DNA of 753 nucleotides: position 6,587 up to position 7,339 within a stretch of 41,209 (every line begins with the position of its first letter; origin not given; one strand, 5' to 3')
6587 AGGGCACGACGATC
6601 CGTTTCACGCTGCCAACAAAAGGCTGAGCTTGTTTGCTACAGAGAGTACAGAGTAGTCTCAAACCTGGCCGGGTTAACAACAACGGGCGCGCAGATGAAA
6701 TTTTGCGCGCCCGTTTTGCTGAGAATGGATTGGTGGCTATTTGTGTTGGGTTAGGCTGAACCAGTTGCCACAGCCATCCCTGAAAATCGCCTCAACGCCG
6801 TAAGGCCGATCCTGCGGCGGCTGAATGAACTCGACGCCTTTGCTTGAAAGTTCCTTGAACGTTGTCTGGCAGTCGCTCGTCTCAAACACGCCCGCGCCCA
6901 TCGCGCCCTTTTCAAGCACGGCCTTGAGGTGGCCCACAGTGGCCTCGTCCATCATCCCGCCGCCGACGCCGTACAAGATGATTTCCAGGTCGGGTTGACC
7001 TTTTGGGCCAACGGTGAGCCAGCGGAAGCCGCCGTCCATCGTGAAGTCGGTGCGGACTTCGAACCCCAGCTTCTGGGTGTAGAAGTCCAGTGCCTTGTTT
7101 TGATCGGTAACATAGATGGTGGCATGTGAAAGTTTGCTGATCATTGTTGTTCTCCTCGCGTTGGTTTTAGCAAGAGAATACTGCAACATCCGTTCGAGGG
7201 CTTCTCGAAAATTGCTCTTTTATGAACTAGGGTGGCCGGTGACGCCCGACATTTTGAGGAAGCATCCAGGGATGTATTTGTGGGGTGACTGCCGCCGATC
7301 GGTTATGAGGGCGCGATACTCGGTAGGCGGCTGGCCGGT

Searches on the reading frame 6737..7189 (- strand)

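Call 9: search_protein_families(library=pfam, proteins=[window:6737-7189:-])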
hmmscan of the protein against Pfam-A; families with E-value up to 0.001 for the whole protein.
window:6737-7189:- (150 aa): 1 family
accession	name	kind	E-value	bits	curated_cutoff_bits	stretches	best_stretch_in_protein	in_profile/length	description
PF00903.31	Glyoxalase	-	1.3e-18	67.9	20.6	1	19-145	1-120/121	Glyoxalase/Bleomycin resistance protein/Dioxygenase superfamily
